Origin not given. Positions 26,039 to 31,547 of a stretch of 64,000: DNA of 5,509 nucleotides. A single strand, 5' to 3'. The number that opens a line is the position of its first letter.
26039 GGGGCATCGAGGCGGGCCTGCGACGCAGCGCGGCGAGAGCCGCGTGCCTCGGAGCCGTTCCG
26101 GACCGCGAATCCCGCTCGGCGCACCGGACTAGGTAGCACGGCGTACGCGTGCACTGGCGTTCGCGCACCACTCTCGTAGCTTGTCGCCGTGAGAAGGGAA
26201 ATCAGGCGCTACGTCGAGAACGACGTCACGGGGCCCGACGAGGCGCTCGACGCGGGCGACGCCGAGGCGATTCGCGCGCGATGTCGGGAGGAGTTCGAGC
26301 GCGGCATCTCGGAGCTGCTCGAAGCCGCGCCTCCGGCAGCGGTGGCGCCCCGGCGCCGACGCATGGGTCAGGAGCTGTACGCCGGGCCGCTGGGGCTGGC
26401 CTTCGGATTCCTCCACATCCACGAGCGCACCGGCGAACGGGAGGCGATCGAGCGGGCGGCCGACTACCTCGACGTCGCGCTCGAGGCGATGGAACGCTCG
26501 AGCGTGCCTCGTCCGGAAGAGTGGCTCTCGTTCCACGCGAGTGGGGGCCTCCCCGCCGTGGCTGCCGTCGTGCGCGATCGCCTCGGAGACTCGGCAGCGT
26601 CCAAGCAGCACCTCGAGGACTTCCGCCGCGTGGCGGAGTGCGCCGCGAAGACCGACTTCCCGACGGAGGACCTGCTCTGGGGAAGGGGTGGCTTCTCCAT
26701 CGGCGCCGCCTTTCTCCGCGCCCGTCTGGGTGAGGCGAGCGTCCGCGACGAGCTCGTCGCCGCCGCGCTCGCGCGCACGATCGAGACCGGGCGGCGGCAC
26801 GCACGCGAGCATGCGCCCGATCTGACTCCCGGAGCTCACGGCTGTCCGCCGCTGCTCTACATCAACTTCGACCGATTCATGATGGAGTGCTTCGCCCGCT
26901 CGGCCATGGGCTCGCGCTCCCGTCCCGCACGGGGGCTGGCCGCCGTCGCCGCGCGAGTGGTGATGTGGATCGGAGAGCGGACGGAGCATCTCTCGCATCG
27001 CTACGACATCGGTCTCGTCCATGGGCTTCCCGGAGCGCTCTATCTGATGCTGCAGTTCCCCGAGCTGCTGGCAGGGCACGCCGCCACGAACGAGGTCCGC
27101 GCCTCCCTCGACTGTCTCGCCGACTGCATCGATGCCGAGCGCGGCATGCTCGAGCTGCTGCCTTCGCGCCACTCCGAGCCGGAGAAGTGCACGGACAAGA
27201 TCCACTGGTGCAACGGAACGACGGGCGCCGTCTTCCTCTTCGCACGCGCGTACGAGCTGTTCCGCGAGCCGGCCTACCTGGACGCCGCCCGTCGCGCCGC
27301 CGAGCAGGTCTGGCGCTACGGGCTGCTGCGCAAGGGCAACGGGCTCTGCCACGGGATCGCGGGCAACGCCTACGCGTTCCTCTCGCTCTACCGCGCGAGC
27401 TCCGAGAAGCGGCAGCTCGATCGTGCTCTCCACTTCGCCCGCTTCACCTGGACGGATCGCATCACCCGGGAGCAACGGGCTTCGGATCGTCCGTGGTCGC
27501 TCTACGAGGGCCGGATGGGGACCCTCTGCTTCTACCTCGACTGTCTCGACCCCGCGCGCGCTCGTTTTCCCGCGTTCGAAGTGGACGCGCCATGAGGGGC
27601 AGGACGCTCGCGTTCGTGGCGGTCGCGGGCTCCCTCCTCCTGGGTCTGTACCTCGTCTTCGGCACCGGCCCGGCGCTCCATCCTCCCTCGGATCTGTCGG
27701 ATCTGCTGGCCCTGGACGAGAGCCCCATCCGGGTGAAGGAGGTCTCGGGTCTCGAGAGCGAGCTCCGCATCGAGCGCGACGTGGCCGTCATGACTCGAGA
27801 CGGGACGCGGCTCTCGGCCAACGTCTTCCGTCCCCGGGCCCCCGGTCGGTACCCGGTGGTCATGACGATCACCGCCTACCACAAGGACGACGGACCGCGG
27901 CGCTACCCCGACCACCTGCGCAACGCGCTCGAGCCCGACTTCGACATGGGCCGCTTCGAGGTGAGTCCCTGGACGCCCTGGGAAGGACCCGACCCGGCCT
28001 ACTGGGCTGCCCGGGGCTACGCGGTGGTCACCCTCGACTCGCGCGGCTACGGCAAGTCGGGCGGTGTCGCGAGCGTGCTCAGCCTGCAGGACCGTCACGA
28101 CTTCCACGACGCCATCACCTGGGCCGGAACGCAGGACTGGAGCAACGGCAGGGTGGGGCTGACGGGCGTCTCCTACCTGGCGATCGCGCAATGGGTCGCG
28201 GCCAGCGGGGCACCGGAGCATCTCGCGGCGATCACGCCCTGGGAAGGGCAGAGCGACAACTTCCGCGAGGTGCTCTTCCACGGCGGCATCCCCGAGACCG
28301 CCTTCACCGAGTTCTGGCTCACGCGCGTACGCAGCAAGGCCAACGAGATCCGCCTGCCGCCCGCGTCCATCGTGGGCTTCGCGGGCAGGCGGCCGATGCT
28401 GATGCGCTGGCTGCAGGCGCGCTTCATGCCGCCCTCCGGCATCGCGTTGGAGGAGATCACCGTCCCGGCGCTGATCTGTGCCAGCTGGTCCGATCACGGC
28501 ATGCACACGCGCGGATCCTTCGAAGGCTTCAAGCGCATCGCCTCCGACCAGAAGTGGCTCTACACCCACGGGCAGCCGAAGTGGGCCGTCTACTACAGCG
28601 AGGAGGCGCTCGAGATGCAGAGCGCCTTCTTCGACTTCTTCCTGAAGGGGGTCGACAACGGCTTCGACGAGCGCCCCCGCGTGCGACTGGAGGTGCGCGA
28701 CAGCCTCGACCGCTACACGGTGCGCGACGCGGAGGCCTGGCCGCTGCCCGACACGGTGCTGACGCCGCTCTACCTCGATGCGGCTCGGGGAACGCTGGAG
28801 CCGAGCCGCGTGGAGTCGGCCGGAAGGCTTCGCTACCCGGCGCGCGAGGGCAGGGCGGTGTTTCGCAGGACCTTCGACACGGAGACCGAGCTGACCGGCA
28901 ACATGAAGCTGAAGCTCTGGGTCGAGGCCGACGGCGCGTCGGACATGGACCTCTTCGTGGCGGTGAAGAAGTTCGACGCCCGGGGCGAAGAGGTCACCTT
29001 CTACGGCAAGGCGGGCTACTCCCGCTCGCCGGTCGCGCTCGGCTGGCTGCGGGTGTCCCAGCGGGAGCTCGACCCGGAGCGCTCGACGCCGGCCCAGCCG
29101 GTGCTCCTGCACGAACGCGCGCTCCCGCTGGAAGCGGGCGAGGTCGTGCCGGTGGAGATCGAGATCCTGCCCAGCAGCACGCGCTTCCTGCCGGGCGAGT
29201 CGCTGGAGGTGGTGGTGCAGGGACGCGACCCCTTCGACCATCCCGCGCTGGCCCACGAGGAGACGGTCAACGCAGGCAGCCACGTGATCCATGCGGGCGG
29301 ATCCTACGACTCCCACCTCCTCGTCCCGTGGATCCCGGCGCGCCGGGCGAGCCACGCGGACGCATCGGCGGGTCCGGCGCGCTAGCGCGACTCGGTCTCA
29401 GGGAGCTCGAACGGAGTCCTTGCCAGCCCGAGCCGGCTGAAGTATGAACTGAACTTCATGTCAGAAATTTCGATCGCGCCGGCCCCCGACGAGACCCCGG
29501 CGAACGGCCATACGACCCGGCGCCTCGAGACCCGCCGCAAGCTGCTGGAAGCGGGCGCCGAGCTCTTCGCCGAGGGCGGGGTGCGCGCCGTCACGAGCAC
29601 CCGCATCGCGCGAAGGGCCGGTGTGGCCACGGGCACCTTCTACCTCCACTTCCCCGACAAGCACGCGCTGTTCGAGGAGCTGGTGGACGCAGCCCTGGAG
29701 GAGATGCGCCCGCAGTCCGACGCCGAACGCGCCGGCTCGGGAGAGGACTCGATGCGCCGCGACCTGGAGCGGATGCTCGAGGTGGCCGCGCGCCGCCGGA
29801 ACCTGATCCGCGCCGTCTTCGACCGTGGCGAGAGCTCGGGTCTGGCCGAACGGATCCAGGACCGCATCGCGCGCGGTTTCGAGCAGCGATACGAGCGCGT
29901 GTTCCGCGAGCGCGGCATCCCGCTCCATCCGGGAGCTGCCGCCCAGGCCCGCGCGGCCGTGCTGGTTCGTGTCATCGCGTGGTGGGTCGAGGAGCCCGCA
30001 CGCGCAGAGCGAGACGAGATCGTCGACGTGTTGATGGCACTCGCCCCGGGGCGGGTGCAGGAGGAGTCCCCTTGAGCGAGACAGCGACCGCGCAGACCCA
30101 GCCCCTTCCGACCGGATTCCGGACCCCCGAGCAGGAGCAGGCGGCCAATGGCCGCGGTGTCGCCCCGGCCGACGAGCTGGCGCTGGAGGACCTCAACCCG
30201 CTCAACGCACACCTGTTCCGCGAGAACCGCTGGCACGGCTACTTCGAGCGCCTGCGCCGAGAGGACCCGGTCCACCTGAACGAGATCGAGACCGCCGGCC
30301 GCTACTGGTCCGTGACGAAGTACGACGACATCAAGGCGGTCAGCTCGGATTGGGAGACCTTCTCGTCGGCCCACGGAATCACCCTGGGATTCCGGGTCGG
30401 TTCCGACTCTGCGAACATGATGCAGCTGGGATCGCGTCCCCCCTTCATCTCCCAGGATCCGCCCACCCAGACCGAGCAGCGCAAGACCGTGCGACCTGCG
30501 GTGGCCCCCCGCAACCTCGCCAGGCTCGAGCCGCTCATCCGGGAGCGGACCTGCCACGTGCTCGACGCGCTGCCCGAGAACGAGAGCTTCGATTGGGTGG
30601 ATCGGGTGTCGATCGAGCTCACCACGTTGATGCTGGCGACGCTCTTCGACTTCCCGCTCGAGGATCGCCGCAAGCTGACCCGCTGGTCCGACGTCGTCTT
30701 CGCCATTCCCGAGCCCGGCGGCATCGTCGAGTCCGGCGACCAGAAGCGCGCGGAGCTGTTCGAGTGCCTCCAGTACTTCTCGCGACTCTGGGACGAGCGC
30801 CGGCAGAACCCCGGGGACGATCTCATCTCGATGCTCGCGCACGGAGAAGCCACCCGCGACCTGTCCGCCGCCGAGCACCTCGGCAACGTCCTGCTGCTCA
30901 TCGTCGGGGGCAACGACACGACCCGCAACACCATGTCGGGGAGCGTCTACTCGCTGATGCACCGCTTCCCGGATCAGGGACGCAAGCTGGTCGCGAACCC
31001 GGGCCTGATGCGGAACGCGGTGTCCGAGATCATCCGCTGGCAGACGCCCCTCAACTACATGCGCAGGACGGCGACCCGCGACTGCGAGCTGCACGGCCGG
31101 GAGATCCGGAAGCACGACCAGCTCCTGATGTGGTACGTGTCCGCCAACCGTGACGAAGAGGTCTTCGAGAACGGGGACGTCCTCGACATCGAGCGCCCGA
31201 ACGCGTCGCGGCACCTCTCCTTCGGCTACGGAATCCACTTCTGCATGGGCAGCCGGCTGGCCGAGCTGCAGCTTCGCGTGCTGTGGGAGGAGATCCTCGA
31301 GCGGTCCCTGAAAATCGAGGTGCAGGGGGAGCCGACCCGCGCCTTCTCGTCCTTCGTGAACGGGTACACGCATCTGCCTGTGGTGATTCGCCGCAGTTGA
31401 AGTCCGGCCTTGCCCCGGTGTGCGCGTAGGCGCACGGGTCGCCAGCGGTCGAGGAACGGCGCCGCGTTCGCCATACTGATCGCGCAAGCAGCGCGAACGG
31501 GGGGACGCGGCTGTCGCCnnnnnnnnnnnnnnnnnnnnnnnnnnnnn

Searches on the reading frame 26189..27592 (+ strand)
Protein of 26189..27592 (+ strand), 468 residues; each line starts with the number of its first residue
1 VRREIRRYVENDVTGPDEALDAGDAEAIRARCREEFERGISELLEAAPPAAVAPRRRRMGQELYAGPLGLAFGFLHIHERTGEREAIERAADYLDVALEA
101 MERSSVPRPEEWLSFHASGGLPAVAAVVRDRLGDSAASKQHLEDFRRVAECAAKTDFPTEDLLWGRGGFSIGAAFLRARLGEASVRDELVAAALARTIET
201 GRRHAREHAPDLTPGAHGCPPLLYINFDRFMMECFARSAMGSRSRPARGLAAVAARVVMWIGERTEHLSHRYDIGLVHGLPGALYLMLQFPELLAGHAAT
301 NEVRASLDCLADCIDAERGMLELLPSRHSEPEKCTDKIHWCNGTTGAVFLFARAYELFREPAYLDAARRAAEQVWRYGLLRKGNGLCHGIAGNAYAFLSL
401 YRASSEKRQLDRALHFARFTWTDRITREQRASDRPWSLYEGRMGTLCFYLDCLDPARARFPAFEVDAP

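Call 45: search_protein_families(library=pfam, proteins=[window:26189-27592:+], max_evalue=0.00001)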
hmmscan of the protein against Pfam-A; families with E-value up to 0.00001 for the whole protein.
window:26189-27592:+ (468 aa): 1 family
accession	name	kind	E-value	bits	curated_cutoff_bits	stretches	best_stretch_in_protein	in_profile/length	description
PF05147.19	LANC_like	-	7.9e-44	150.1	23.2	1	60-464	4-349/350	Lanthionine synthetase C-like protein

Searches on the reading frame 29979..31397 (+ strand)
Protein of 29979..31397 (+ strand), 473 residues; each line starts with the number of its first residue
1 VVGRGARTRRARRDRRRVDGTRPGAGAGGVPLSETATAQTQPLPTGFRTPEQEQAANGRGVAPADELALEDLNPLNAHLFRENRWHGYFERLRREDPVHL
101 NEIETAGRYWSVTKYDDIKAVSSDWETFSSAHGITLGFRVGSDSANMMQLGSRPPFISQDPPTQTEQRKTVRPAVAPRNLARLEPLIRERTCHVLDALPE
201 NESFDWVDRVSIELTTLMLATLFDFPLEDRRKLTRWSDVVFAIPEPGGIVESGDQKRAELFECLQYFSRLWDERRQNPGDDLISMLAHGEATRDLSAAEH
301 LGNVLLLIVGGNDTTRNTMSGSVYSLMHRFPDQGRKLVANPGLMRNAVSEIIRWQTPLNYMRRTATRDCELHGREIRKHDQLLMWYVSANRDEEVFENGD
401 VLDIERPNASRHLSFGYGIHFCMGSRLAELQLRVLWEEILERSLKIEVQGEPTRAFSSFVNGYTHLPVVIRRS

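Call 45: search_protein_families(library=pfam, proteins=[window:29979-31397:+], max_evalue=0.00001)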
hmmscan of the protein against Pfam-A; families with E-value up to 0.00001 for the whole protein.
window:29979-31397:+ (473 aa): 1 family
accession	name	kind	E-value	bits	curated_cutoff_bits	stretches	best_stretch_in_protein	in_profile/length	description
PF00067.27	p450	-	3.6e-21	75.9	22.8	1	343-442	323-431/462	Cytochrome P450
